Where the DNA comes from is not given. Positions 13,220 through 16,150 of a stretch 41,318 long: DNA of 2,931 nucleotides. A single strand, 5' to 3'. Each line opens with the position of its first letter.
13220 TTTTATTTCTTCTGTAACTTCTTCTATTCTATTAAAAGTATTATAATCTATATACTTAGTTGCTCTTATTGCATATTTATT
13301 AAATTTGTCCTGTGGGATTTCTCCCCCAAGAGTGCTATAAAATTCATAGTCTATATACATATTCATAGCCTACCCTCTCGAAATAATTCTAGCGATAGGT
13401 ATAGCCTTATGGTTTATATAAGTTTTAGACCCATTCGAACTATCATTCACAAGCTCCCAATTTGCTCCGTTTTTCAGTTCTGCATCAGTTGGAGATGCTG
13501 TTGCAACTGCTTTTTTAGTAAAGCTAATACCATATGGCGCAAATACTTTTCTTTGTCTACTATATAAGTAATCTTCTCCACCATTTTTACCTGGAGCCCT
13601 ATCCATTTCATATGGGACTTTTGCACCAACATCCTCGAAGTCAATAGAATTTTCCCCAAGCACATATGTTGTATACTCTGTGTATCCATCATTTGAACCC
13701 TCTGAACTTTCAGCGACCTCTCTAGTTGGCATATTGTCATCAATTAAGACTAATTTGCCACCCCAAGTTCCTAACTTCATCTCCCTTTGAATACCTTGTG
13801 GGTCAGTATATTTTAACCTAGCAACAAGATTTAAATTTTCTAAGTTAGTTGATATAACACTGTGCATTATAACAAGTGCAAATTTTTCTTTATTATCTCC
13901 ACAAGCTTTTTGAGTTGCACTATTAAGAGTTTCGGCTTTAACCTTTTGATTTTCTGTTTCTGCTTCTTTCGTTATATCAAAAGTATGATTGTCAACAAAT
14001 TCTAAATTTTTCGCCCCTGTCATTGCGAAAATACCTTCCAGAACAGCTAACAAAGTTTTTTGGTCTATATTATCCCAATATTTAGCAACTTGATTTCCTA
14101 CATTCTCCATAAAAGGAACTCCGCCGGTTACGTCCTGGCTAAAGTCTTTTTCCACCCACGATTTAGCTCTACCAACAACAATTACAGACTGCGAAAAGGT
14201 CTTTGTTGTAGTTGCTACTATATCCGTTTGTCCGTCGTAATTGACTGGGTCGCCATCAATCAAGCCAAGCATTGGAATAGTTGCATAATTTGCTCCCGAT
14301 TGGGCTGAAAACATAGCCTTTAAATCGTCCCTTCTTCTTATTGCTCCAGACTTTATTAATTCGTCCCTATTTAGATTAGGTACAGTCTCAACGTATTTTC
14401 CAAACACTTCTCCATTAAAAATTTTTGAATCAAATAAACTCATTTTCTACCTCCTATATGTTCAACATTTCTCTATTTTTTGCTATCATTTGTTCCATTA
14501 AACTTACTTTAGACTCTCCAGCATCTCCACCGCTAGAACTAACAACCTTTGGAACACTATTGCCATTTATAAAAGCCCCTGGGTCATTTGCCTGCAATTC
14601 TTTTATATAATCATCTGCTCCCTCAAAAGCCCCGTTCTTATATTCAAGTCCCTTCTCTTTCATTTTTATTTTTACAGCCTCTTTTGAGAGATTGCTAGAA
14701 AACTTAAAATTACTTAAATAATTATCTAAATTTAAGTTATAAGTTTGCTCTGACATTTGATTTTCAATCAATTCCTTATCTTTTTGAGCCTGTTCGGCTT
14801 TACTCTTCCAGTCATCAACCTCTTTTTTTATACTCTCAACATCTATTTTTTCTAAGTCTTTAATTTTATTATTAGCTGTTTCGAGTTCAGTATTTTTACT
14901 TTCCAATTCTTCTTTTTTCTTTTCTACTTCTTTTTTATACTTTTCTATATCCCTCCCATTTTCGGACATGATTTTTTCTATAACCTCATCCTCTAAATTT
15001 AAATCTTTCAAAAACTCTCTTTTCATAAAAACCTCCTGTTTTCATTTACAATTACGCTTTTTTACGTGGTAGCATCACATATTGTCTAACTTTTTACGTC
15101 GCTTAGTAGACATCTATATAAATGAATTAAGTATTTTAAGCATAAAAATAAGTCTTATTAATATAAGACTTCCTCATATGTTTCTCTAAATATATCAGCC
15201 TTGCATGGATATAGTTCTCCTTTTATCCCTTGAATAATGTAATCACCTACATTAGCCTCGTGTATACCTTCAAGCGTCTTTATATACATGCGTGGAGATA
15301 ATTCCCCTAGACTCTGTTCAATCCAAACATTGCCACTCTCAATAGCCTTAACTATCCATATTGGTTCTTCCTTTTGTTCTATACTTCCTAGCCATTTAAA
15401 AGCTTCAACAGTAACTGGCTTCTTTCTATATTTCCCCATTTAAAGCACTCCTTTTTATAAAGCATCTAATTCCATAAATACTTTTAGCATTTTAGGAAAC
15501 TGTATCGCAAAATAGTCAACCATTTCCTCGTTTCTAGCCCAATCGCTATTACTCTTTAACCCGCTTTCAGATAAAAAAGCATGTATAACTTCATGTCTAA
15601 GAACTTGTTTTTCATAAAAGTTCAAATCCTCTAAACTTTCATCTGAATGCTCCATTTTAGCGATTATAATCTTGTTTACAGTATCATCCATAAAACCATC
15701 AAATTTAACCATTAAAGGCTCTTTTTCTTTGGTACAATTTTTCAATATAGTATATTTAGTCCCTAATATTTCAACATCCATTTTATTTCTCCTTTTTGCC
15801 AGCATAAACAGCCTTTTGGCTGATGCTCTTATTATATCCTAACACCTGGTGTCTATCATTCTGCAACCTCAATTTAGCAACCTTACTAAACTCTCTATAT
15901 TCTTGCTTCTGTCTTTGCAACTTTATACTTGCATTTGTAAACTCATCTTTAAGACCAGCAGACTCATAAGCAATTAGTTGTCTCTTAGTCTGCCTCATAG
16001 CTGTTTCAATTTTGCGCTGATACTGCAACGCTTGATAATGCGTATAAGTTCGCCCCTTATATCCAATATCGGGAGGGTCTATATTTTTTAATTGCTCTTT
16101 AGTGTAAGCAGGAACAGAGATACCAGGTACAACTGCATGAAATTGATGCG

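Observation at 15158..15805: Two small genes in the head module, one with an HExxH motif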

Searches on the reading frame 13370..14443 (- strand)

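Call 3: search_protein_families(library=pfam, proteins=[window:13370-14443:-], max_evalue=1)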
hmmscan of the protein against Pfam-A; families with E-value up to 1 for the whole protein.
window:13370-14443:- (357 aa): 1 family
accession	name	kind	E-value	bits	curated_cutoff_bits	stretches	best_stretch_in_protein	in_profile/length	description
PF20036.5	Gp13-like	-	4.7e-06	26.6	26.4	2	152-238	139-220/313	Major capsid protein 13-like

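Call 4: search_protein_families(library=phrogs, proteins=[window:13370-14443:-], max_evalue=0.01)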
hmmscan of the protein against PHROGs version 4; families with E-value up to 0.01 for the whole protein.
window:13370-14443:- (357 aa): 3 families
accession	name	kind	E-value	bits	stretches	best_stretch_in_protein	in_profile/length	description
phrog_247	-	head and packaging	1.5e-100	337.9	1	1-355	4-341/351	major head protein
phrog_15288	-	head and packaging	3e-43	148.5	1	172-356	12-170/172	major head protein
phrog_19632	-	unknown function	2.4e-14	54.5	1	11-143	12-140/149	-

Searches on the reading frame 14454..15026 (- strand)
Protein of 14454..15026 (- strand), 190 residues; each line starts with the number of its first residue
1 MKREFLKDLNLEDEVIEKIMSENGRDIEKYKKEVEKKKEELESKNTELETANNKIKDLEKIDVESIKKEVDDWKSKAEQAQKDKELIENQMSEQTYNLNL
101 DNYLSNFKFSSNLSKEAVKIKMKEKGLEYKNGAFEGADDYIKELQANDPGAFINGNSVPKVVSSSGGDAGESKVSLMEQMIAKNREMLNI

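Call 3: search_protein_families(library=pfam, proteins=[window:14454-15026:-], max_evalue=1)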
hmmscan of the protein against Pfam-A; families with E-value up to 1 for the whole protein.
window:14454-15026:- (190 aa): 14 families
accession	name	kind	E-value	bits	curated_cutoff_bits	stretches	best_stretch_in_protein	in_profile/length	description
PF06810.17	Phage_scaffold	-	6.1e-28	98.3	35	1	1-156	1-150/170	Phage capsid assembly scaffolding protein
PF15905.10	HMMR_N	-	0.0016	18.4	30.1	1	15-108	228-318/330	Hyaluronan mediated motility receptor N-terminal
PF10186.14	ATG14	-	0.025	14.1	33.2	1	14-91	79-154/347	Vacuolar sorting 38 and autophagy-related subunit 14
PF00147.23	Fibrinogen_C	-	0.067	13.4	22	1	30-106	56-131/221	Fibrinogen beta and gamma chains, C-terminal globular domain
PF09787.14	Golgin_A5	-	0.14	12.1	31.7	1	22-99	44-124/305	Golgin subfamily A member 5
PF03245.18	Phage_lysis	-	0.15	12.8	25.4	1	28-83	3-57/126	Bacteriophage Rz lysis protein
PF05335.18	DUF745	-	0.15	12.2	33.3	1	14-81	107-173/183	Protein of unknown function (DUF745)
PF02601.20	Exonuc_VII_L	-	0.15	12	35.9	1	16-104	160-248/315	Exonuclease VII, large subunit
PF16579.11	AdenylateSensor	-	0.4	11.5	27.1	1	72-123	45-94/118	Adenylate sensor of SNF1-like protein kinase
PF25450.1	Rab11-FIP3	-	0.48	11.2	31.9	0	28-100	32-107/125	Rab11-FIP3-like domain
PF17675.6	APG6_N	-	0.51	11.2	45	1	4-100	30-125/132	Apg6 coiled-coil region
PF06009.19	Laminin_II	-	0.65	10.4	33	1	21-60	27-66/138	Laminin Domain II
PF16590.10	ESP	-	0.77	10.5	22.7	0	52-104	36-85/91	Exocrine gland-secreting peptide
PF12558.13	DUF3744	-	0.95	10.7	22.5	1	50-84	26-60/73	ATP-binding cassette cobalt transporter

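Call 4: search_protein_families(library=phrogs, proteins=[window:14454-15026:-], max_evalue=0.01)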
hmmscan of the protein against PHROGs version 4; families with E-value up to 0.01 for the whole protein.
window:14454-15026:- (190 aa): 2 families
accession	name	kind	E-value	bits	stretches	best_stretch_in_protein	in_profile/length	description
phrog_194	-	head and packaging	3.3e-35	123.5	1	1-189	21-212/335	head scaffolding protein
phrog_257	-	tail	0.005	17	1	17-179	148-293/508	minor tail protein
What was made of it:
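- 14454..15026 (-): Downstream flank: head scaffolding protein (PF06810). calls 3, 4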

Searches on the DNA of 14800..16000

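Call 60: search_rna_families(source=window, start=14800, end=16000, threshold=evalue, max_evalue=1)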
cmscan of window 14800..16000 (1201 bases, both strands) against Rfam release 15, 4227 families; matches with E-value up to 1: 1.
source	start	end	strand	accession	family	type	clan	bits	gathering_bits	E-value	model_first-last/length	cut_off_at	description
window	15053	15112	-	RF03003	GP20-b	Cis-reg;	-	55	36.2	3.7e-11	1-62/62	no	GP20-b RNA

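Call 69: search_rna_families(source=window, start=15000, end=15200, threshold=gathering, show_alignments=1)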
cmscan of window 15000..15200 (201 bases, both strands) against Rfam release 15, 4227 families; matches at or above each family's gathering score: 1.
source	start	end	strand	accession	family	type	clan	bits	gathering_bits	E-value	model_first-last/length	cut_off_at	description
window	15053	15112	-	RF03003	GP20-b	Cis-reg;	-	55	36.2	6.2e-12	1-62/62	no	GP20-b RNA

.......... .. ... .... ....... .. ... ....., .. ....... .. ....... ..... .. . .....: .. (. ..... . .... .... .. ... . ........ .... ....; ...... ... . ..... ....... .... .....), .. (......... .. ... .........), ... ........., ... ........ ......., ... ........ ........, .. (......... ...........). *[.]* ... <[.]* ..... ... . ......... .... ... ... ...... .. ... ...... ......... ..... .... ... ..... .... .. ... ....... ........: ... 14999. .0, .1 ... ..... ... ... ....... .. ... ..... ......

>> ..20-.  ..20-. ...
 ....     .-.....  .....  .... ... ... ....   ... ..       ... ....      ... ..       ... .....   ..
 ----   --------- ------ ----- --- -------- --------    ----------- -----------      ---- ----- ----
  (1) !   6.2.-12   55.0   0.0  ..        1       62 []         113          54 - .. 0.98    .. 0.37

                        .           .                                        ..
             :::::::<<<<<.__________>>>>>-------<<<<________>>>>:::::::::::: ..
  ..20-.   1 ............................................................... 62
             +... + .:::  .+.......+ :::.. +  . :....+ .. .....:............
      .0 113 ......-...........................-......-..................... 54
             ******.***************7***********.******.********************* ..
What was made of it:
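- On GP20-b RNA (Rfam RF03003), intergenic element: 55 bits against a gathering score of 36.2, E = 6e-12, full-length match to the model (calls 60, 69).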
